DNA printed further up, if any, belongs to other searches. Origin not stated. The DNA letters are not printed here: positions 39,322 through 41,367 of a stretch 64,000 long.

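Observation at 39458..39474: POLD2 stop codon and xylulokinase start codon are separated by only 11 nt on the same strand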

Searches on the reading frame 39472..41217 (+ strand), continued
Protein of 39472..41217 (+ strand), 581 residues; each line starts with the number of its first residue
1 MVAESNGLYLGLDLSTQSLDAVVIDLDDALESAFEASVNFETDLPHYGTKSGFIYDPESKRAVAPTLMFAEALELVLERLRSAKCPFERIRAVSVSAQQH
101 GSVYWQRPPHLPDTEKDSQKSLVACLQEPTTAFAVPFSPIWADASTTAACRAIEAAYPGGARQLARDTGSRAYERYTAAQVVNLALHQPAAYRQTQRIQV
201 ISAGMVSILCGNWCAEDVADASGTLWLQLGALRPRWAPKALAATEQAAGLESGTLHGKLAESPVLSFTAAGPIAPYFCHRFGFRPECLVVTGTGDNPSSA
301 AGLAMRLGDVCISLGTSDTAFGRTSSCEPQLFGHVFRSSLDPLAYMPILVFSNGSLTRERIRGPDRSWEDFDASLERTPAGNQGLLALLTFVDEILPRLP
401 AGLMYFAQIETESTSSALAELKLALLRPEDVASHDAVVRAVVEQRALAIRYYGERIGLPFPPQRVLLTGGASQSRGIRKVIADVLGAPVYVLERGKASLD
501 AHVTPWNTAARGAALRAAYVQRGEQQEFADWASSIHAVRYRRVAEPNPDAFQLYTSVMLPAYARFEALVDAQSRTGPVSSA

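Call 25: find_encoding_contigs(protein=window:39472-41217:+, flank=5000, max_places=10)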
Protein window:39472-41217:+ (581 aa): 23 contigs read that carry it; 10 places shown.
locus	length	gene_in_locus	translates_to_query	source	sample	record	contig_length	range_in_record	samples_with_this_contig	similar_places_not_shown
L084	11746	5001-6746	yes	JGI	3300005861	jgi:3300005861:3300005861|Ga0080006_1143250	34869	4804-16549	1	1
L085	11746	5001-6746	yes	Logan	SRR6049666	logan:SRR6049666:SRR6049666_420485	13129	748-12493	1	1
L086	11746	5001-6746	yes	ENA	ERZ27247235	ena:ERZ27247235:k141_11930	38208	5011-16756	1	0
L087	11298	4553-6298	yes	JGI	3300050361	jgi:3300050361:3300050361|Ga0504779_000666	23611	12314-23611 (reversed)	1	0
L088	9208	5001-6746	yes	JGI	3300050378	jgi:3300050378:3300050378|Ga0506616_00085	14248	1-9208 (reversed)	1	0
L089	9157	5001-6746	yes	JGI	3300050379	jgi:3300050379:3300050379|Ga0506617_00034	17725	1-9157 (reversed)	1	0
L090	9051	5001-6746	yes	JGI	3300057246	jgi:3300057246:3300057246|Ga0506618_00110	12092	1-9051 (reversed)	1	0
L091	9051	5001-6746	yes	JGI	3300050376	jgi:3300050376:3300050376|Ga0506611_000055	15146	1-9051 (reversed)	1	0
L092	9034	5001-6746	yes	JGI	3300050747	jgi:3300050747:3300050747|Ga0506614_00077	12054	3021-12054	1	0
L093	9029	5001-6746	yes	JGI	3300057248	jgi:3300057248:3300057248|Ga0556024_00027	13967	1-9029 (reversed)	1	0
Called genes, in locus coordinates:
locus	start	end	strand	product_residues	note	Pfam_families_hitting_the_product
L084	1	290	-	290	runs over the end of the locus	PF00657:Lipase_GDSL, PF13472:Lipase_GDSL_2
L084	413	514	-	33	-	-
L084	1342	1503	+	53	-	-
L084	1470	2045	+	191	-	-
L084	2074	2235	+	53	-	-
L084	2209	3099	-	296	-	PF00889:EF_TS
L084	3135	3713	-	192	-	-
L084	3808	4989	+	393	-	PF18018:DNA_pol_D_N, PF04042:DNA_pol_E_B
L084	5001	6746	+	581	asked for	PF00370:FGGY_N (weak), PF02782:FGGY_C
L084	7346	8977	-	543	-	-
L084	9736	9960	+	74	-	-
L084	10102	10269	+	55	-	-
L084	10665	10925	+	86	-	-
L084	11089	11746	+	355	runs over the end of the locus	PF00590:TP_methylase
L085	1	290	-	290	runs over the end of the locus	PF00657:Lipase_GDSL, PF13472:Lipase_GDSL_2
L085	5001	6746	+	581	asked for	PF00370:FGGY_N (weak), PF02782:FGGY_C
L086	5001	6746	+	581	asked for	PF00370:FGGY_N (weak), PF02782:FGGY_C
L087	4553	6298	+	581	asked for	PF00370:FGGY_N (weak), PF02782:FGGY_C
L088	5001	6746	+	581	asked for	PF00370:FGGY_N (weak), PF02782:FGGY_C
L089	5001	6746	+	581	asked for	PF00370:FGGY_N (weak), PF02782:FGGY_C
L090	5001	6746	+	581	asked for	PF00370:FGGY_N (weak), PF02782:FGGY_C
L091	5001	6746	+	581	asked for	PF00370:FGGY_N (weak), PF02782:FGGY_C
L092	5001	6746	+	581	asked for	PF00370:FGGY_N (weak), PF02782:FGGY_C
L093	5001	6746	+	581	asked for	PF00370:FGGY_N (weak), PF02782:FGGY_C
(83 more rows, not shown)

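Call 26: find_encoding_contigs(protein=P0012, flank=5000, max_places=5)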
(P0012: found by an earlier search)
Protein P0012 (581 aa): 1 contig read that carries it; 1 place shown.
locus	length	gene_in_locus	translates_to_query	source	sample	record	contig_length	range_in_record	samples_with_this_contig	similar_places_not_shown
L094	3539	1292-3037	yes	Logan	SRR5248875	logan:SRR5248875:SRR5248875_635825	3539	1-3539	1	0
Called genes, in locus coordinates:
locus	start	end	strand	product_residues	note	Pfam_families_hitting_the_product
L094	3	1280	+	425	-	?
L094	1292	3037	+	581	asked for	PF00370:FGGY_N (weak), PF02782:FGGY_C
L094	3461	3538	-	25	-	?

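Call 27: find_encoding_contigs(protein=P0020, flank=5000, max_places=5)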
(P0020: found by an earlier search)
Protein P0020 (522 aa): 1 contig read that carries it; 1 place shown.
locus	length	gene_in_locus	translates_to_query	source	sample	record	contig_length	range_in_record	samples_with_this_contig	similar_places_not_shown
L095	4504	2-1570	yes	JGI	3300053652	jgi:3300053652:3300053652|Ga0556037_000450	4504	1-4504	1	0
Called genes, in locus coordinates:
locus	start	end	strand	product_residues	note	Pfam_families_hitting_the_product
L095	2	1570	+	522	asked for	PF18018:DNA_pol_D_N, PF04042:DNA_pol_E_B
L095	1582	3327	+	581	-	PF00370:FGGY_N (weak), PF02782:FGGY_C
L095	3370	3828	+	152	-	-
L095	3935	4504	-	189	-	?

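Call 30: search_solved_structures(query=window:39472-41214:+, show_alignments=2, max_evalue=1e-10)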
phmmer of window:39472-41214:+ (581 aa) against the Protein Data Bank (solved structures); distinct sequences matched with E-value up to 1e-10: 1.
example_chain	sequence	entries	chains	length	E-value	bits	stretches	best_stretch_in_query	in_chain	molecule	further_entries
4bc2_A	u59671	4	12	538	1e-89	305.2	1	9-576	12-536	XYLULOSE KINASE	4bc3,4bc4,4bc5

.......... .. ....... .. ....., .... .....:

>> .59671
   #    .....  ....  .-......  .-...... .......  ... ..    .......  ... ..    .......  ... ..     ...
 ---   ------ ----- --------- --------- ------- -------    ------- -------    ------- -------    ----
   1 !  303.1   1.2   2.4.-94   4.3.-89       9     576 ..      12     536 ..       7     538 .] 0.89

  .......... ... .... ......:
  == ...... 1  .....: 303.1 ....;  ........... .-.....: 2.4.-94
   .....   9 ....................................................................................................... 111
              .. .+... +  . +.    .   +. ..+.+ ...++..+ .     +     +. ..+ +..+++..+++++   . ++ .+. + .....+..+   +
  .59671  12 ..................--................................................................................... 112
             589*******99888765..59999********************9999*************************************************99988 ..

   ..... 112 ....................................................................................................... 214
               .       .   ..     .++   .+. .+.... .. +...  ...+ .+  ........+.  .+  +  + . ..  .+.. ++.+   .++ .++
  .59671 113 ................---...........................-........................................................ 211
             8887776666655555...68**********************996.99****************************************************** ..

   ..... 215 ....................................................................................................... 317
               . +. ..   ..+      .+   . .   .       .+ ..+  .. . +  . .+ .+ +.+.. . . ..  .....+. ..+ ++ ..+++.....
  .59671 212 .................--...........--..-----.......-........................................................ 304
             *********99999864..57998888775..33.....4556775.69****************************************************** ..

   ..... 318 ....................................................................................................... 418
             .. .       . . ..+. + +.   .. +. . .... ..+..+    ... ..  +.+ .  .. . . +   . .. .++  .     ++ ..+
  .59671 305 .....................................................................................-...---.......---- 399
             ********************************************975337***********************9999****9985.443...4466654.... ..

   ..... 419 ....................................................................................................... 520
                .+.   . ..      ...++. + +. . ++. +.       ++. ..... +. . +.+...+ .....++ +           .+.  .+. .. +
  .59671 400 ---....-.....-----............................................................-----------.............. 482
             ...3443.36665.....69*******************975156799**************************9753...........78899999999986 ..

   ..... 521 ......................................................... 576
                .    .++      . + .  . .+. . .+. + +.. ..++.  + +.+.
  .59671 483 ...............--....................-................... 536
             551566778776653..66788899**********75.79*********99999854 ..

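Call 46: find_encoding_contigs(protein=P0051, flank=6000, max_places=2)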
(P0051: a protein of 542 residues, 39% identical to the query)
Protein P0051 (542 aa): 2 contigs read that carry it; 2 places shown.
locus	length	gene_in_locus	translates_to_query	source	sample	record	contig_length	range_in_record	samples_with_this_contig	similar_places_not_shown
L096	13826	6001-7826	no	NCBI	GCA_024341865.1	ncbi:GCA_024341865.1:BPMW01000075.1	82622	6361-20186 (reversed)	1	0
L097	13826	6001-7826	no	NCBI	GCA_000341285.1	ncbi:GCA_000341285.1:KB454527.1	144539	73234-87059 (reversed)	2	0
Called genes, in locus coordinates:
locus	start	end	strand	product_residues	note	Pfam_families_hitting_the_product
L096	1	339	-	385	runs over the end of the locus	-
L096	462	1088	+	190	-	PF03061:4HBT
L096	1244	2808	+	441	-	PF00085:Thioredoxin, PF13848:Thioredoxin_6 (faint), PF00085:Thioredoxin (weak)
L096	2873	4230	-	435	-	PF10602:RPN7, PF01399:PCI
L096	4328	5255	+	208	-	PF01105:EMP24_GP25L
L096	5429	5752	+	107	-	-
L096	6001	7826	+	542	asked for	PF00370:FGGY_N, PF02782:FGGY_C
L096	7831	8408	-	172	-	-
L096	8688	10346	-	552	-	PF00249:Myb_DNA-binding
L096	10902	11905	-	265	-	PF10263:SprT-like, PF17283:Zn_ribbon_SprT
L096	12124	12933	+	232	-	-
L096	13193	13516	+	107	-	-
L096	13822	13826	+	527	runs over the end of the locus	PF04006:Mpp10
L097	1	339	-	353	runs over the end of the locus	-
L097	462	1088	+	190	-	PF03061:4HBT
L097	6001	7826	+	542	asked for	PF00370:FGGY_N, PF02782:FGGY_C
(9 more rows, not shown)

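Call 47: find_encoding_contigs(protein=P0042, flank=6000, max_places=2)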
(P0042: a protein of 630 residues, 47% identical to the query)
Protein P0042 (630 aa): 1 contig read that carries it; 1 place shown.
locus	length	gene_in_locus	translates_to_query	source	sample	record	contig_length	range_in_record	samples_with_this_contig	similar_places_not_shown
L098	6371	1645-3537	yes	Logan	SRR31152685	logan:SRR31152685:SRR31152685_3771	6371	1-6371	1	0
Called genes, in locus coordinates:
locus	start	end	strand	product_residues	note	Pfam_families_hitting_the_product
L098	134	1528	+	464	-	PF18018:DNA_pol_D_N, PF04042:DNA_pol_E_B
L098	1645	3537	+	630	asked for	PF00370:FGGY_N (faint), PF02782:FGGY_C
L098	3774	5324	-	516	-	PF07888:CALCOCO1 (faint)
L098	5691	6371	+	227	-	?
